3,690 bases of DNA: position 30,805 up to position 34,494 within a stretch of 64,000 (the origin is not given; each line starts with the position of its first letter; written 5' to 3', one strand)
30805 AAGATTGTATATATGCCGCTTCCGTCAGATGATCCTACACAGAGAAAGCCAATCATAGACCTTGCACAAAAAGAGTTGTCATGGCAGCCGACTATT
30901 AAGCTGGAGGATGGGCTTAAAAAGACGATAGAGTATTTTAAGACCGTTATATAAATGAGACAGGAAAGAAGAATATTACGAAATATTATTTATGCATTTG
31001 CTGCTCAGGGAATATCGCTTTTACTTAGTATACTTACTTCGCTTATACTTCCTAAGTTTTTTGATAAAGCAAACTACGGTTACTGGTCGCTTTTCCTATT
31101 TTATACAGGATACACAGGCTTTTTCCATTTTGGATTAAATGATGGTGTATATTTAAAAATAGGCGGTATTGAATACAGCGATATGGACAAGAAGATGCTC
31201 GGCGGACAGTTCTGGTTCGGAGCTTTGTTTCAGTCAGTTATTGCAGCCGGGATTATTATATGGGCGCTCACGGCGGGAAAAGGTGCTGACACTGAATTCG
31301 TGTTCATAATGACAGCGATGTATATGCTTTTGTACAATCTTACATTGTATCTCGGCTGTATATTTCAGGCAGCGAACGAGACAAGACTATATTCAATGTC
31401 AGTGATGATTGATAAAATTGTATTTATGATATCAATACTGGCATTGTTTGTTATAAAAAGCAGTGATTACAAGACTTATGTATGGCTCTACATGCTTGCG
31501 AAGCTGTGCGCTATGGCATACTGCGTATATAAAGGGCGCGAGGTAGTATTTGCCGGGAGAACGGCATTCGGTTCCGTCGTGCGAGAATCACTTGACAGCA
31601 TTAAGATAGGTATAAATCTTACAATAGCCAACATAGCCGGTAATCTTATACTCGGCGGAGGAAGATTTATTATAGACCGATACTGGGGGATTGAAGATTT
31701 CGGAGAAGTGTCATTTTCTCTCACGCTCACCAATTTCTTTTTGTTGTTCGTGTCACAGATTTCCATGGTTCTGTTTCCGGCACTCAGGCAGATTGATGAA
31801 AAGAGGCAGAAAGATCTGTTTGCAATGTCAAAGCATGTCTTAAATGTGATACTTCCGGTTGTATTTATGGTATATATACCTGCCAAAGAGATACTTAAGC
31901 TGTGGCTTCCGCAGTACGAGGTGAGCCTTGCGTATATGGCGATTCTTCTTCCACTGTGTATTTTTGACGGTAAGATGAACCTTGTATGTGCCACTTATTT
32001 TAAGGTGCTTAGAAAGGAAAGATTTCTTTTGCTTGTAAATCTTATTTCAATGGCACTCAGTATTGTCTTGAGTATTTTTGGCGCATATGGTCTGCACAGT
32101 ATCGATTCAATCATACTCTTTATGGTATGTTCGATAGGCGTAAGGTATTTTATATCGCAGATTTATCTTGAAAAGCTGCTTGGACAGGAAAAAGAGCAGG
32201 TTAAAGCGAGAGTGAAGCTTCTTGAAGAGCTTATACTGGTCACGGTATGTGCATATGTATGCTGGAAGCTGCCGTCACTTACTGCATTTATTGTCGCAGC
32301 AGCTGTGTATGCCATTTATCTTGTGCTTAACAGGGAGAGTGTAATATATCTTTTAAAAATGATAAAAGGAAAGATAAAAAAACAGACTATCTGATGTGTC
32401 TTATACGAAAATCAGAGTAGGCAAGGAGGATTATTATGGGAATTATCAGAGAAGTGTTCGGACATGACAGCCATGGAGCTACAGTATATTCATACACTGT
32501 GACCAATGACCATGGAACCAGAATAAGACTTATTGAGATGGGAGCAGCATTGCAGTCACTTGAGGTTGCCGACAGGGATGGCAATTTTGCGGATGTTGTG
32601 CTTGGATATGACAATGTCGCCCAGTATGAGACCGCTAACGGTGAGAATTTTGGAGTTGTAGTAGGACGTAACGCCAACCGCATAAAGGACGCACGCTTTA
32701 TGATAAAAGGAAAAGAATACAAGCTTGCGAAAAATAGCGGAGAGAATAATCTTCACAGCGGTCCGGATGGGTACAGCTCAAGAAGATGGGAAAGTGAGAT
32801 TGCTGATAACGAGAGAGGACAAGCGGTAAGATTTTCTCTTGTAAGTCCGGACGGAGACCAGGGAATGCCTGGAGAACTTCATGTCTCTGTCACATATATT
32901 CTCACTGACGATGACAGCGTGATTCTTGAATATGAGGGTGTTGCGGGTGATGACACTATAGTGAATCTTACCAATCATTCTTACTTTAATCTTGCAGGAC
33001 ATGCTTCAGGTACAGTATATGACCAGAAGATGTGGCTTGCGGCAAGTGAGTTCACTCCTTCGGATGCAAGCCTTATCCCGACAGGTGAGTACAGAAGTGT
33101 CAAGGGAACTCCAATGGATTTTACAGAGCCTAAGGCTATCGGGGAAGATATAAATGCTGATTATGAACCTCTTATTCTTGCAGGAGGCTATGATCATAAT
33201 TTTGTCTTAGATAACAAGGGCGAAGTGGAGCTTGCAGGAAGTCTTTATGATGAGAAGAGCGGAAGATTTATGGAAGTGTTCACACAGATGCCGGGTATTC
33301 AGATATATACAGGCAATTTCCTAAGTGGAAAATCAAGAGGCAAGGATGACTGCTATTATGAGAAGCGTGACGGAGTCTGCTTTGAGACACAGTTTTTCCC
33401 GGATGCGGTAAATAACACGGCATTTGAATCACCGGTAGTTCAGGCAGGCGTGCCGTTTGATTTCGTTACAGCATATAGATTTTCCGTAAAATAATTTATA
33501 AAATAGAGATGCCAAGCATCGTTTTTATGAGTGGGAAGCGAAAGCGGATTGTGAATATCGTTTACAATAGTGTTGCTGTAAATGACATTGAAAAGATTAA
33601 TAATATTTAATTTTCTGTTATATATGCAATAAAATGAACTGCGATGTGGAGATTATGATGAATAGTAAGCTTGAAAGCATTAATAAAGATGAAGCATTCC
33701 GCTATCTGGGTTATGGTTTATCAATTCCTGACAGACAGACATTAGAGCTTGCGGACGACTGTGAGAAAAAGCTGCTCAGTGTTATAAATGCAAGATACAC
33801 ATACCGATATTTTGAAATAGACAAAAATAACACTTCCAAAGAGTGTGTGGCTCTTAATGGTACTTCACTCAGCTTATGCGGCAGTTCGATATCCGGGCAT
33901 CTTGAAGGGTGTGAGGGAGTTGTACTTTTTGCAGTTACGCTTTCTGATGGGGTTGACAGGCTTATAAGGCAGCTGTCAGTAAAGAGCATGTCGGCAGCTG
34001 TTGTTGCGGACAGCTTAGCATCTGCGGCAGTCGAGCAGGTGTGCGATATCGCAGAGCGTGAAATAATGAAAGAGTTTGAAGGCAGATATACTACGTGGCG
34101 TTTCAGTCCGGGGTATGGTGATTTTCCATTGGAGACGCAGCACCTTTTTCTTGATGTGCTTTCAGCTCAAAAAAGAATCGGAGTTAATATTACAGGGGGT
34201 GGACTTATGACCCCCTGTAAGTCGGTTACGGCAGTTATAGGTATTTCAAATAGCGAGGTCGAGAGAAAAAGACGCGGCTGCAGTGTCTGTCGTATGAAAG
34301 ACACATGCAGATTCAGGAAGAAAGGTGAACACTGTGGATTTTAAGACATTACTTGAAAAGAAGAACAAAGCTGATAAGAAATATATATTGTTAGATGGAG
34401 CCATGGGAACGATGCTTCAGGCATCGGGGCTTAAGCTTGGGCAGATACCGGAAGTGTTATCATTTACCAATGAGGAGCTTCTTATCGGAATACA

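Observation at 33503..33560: Second copy of the 60-nt terminator-plus-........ element (after galM, before the MetH activation-domain gene)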

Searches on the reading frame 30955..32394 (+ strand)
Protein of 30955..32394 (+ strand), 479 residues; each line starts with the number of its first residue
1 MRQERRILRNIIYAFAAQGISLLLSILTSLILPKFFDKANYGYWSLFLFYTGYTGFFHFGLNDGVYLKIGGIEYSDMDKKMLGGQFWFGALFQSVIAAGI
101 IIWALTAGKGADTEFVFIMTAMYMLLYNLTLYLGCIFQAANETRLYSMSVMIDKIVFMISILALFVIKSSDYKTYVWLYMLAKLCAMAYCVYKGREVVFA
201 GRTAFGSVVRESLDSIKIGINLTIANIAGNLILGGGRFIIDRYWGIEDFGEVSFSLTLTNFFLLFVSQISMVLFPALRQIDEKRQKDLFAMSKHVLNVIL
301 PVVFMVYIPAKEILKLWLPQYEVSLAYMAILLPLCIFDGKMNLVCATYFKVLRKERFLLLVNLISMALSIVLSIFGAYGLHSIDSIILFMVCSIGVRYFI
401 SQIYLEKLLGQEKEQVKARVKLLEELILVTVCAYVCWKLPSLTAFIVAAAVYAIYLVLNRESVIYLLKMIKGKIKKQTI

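Call 10: search_protein_families(library=pfam, proteins=[window:30955-32394:+])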
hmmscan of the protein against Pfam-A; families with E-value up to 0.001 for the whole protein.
window:30955-32394:+ (479 aa): 1 family
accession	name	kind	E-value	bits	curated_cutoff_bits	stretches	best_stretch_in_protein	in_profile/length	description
PF01943.22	Polysacc_synt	-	1.8e-11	44.4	28.2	1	7-280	1-273/274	Polysaccharide biosynthesis protein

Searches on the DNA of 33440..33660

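Call 13: search_rna_families(source=window, start=33440, end=33660, threshold=evalue, max_evalue=10)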
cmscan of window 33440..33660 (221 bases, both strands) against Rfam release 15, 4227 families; matches with E-value up to 10: 1.
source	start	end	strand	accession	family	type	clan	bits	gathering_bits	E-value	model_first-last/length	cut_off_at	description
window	33490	33528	+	RF01743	leu-phe_leader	Cis-reg; leader;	-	20.3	70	0.3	1-162/162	no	leu/phe leader RNA from Lactococcus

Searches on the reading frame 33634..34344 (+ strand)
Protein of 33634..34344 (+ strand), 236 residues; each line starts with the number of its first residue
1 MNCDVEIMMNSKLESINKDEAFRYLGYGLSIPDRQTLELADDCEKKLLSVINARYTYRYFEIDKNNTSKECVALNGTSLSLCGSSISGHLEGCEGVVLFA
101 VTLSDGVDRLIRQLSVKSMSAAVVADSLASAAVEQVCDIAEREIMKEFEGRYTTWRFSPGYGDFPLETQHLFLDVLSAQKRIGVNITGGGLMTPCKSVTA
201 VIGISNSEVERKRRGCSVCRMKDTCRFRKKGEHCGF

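Call 10: search_protein_families(library=pfam, proteins=[window:33634-34344:+])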
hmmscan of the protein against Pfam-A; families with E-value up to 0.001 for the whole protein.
window:33634-34344:+ (236 aa): 1 family
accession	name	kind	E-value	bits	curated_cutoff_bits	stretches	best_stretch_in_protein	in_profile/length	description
PF02965.22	Met_synt_B12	-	4e-08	33.5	25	1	96-202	123-246/273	Vitamin B12 dependent methionine synthase, activation domain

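Call 53: find_homologous_proteins(query=window:33658-34344:+, max_evalue=1e-20)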
Query window:33658-34344:+ (228 aa): 3213 proteins with E <= 1e-20 among 3672 candidates; the best 120 are listed.
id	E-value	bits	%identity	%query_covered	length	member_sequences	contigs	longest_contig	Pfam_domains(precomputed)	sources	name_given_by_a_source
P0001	3.7e-146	502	98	100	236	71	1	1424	PF02965.23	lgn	-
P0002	3.5e-118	411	81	98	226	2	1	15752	PF02965.23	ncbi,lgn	-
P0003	1.7e-117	409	82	98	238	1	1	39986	PF02965.23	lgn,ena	-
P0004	9.4e-115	400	77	98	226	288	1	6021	PF02965.23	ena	-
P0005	2.2e-113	395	76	98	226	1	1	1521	PF02965.23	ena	-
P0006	3.5e-113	394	77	98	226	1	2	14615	PF02965.23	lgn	-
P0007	1.8e-110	386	75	98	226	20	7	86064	PF02965.23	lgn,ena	-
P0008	3.5e-109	381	75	98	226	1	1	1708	PF02965.23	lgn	-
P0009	1.2e-103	363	72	98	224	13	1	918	PF02965.23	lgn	-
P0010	1.5e-102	360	73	99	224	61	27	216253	PF02965.23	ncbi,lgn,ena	-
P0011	3.5e-95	336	66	98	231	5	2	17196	PF02965.23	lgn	-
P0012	2.1e-93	330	63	98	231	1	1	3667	PF02965.23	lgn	-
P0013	4.8e-93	329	65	99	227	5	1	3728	PF02965.23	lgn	-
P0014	4.0e-92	326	63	98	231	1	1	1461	PF02965.23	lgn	-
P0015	9.1e-92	324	63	99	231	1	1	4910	-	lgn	-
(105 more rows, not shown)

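Call 54: find_encoding_contigs(protein=P0003, flank=2500, max_places=2)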
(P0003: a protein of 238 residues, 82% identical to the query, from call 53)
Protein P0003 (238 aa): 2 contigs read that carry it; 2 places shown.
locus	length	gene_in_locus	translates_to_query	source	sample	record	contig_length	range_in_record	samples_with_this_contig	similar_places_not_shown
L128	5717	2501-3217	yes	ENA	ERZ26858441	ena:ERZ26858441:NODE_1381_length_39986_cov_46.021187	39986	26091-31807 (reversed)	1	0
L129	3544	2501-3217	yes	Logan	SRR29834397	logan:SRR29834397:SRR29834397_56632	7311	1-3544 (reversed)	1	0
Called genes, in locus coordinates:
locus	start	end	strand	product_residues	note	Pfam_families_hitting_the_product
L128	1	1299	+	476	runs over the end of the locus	PF01943:Polysacc_synt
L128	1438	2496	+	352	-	PF01263:Aldose_epim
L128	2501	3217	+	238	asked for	PF02965:Met_synt_B12 (weak)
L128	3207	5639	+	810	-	PF02574:S-methyl_trans, PF00809:Pterin_bind, PF02607:B12-binding_2, PF02310:B12-binding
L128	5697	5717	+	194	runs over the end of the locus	PF12917:YfbR-like, PF13023:HD_3, PF01966:HD (weak)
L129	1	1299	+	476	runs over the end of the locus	PF01943:Polysacc_synt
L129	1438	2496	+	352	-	PF01263:Aldose_epim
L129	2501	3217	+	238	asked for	PF02965:Met_synt_B12 (weak)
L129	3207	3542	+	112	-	?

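Call 55: find_encoding_contigs(protein=P0002, flank=2500, max_places=2)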
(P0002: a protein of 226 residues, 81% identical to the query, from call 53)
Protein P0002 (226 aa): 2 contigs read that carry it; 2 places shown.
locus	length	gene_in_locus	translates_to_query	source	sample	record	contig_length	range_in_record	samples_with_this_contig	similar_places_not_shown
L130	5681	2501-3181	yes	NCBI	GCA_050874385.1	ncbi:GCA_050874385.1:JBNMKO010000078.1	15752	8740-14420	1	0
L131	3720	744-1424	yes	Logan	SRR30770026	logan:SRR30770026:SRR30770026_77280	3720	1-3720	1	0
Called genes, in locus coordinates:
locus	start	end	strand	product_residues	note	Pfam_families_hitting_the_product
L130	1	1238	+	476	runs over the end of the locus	PF01943:Polysacc_synt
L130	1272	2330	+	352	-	PF01263:Aldose_epim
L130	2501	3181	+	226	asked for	PF02965:Met_synt_B12 (weak)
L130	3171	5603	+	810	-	PF02574:S-methyl_trans, PF00809:Pterin_bind, PF02607:B12-binding_2, PF02310:B12-binding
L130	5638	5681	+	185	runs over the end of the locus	PF12917:YfbR-like, PF13023:HD_3, PF01966:HD (weak)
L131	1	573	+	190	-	?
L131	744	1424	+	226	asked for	PF02965:Met_synt_B12 (weak)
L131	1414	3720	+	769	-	?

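Call 56: find_encoding_contigs(protein=P0007, flank=2500, max_places=2)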
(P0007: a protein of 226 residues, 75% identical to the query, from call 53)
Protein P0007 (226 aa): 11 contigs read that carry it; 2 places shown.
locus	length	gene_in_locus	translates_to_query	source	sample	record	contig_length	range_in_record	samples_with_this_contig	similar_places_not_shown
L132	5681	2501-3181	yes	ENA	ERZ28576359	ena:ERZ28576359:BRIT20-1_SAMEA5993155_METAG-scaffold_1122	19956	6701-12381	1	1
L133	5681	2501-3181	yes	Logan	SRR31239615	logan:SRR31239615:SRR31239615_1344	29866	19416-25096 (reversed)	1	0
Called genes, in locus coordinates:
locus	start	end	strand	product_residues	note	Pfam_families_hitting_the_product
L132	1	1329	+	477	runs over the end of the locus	PF01943:Polysacc_synt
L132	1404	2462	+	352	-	PF01263:Aldose_epim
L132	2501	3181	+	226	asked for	PF02965:Met_synt_B12 (weak)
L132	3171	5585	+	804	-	PF02574:S-methyl_trans, PF00809:Pterin_bind, PF02607:B12-binding_2, PF02310:B12-binding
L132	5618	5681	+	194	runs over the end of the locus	PF12917:YfbR-like, PF13023:HD_3, PF01966:HD (weak)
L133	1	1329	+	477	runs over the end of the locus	PF01943:Polysacc_synt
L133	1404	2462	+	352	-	PF01263:Aldose_epim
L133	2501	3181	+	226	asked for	PF02965:Met_synt_B12 (weak)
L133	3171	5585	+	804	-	PF02574:S-methyl_trans, PF00809:Pterin_bind, PF02607:B12-binding_2, PF02310:B12-binding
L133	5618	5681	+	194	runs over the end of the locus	PF12917:YfbR-like, PF13023:HD_3, PF01966:HD (weak)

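Call 57: find_encoding_contigs(protein=P0010, flank=2500, max_places=2)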
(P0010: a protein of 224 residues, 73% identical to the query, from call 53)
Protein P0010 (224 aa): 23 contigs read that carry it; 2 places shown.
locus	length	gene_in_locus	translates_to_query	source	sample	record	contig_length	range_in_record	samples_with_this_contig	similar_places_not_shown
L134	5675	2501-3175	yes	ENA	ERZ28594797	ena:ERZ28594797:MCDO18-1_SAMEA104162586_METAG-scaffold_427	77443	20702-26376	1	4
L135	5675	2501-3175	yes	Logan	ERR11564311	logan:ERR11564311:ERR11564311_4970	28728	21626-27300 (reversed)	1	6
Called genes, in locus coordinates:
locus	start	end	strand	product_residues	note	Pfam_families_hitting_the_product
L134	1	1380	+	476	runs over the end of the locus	PF01943:Polysacc_synt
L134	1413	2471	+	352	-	PF01263:Aldose_epim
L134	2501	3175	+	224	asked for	PF02965:Met_synt_B12 (weak)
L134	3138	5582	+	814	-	PF02574:S-methyl_trans, PF00809:Pterin_bind, PF02607:B12-binding_2, PF02310:B12-binding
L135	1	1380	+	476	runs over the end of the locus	PF01943:Polysacc_synt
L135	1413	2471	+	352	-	PF01263:Aldose_epim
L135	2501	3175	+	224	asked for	PF02965:Met_synt_B12 (weak)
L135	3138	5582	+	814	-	PF02574:S-methyl_trans, PF00809:Pterin_bind, PF02607:B12-binding_2, PF02310:B12-binding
